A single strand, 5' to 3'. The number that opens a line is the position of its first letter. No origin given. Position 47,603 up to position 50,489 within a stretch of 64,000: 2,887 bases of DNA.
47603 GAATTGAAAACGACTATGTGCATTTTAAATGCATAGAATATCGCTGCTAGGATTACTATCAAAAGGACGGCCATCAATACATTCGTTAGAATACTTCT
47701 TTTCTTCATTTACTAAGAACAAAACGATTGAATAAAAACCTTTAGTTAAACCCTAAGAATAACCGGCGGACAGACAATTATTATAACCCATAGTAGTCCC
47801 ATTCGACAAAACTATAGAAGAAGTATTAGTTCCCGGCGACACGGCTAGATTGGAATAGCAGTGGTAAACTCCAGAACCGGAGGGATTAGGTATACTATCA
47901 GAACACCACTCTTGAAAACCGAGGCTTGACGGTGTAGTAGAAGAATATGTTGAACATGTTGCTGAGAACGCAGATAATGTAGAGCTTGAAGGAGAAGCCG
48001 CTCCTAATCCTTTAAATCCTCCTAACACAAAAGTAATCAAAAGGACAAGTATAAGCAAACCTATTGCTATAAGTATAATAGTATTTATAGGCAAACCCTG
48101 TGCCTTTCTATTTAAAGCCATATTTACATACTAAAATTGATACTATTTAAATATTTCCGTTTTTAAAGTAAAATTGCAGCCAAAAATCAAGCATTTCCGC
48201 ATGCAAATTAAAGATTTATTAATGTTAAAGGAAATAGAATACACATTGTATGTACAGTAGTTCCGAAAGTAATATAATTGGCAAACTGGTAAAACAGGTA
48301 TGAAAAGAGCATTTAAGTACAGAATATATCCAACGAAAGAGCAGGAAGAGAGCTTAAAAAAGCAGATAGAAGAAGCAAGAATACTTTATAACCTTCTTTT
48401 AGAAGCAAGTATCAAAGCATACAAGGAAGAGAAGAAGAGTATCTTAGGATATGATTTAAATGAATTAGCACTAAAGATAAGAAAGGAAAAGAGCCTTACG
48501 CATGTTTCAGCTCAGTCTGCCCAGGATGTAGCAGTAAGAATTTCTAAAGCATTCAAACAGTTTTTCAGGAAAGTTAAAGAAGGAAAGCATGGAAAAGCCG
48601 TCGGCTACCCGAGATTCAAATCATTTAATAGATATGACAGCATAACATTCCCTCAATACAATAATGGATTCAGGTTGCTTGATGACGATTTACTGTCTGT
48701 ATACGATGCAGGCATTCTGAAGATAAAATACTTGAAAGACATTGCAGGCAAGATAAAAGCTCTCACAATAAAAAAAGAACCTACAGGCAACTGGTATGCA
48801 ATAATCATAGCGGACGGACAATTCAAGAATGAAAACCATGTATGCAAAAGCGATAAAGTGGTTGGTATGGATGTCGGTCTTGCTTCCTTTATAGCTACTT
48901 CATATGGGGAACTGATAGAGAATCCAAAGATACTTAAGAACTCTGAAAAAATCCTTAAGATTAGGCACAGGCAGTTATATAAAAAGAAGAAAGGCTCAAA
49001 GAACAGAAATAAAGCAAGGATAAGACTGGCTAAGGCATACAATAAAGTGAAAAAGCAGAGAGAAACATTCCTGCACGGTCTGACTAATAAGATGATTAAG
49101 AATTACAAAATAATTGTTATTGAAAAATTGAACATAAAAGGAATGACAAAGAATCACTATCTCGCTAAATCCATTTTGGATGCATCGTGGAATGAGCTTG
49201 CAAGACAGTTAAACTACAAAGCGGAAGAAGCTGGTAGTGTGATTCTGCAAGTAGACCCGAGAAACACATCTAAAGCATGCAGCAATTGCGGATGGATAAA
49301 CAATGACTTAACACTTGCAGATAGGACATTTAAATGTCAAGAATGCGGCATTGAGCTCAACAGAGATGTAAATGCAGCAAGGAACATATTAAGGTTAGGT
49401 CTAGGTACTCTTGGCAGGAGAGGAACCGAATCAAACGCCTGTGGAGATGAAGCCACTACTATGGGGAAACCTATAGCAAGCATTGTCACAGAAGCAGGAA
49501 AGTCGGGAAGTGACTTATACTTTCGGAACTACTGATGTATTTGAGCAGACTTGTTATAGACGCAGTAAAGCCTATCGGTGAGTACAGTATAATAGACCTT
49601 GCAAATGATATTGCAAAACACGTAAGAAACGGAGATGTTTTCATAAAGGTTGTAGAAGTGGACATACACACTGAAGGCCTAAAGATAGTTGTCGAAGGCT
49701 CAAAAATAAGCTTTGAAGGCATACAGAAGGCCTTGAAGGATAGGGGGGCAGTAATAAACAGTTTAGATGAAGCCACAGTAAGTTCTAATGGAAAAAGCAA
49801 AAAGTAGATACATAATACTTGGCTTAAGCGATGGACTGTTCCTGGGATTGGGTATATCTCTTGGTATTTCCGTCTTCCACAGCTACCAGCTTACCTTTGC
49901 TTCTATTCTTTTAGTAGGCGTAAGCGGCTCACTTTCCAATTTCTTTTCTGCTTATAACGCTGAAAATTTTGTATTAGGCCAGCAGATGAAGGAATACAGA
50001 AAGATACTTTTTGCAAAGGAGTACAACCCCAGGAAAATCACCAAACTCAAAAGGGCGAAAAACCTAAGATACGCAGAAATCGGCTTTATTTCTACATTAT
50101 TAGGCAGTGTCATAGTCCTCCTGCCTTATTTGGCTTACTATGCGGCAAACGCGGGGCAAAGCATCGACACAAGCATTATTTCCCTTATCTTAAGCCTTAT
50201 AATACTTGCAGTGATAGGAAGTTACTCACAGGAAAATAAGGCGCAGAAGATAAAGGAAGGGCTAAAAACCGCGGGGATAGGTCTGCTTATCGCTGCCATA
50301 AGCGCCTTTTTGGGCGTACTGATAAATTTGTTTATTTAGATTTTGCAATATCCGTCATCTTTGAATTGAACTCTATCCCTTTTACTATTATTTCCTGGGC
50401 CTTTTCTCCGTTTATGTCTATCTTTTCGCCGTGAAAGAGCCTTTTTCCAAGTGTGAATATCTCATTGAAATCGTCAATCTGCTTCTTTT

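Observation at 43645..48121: Seven-gene cluster linking pilin-like surface proteins to KaiC-like domains, an MglA-like GTPase, Roadblock/LC7 and an LMW phosphatase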

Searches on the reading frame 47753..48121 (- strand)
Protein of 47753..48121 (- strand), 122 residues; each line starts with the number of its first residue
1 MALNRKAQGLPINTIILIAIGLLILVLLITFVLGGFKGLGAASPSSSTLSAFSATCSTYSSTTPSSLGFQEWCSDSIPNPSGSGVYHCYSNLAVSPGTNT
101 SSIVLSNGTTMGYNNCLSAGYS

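Call 3: search_protein_families(library=pfam, proteins=[window:47753-48121:-], max_evalue=0.1)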
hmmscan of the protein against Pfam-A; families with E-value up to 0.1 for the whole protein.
window:47753-48121:- (122 aa): 0 families

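Call 4: search_protein_families(library=ncbifam, proteins=[window:47753-48121:-], max_evalue=0.1)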
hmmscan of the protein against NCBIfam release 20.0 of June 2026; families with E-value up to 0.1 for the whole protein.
window:47753-48121:- (122 aa): 0 families
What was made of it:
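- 47753..48121 (-): W1: type IV pilin-like protein (122 aa) with a class III signal, NRKA|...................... The C-terminal head is variable, Ser/Thr-rich and holds 4 Cys. No Pfam or NCBIfam hit (calls 3, 4).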

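Call 92: search_protein_families(library=padloc, proteins=[window:47753-48121:-], max_evalue=0.01)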
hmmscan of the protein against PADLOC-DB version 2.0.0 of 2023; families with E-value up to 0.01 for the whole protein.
window:47753-48121:- (122 aa): 0 families

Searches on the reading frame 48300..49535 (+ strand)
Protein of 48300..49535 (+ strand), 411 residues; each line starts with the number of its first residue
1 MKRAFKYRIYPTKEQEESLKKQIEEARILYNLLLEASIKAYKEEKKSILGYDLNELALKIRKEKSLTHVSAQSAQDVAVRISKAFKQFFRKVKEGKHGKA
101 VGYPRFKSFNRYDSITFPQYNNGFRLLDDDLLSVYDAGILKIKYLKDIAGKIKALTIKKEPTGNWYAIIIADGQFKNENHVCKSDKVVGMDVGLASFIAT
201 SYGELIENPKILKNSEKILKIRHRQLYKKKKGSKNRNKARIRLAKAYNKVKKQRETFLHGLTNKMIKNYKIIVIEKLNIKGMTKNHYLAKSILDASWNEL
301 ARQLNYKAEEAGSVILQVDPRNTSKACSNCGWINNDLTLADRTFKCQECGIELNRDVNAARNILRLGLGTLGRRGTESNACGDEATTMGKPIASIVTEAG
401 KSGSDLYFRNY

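Call 65: search_protein_families(library=pfam, proteins=[window:48300-49535:+], max_evalue=0.01)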
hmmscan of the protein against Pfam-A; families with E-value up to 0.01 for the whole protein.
window:48300-49535:+ (411 aa): 4 families
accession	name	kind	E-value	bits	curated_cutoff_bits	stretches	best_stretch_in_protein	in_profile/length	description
PF07282.18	Cas12f1-like_TNB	-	1.8e-24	86.1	26.3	1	297-363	1-60/60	Cas12f1-like, TNB domain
PF01385.25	OrfB_IS605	-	1.4e-21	77.3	30.5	1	181-285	12-119/120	Probable transposase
PF12323.14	HTH_OrfB_IS605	-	9.3e-15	54.3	21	1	1-46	1-47/47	Helix-turn-helix domain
PF18516.7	RuvC_1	-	0.00011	22.1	26.2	1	186-309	22-146/244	RuvC nuclease domain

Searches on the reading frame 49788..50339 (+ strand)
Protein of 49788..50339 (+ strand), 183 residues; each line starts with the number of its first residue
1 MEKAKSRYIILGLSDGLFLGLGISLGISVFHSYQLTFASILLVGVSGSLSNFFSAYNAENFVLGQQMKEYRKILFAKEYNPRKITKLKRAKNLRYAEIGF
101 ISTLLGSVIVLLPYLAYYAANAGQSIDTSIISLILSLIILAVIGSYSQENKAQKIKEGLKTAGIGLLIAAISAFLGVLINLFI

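Call 65: search_protein_families(library=pfam, proteins=[window:49788-50339:+], max_evalue=0.01)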
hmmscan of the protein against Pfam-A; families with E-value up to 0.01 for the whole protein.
window:49788-50339:+ (183 aa): 1 family
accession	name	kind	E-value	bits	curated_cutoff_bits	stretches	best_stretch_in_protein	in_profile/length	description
PF01988.24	VIT1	-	3.9e-10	40.4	28.1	1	72-176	115-213/214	VIT family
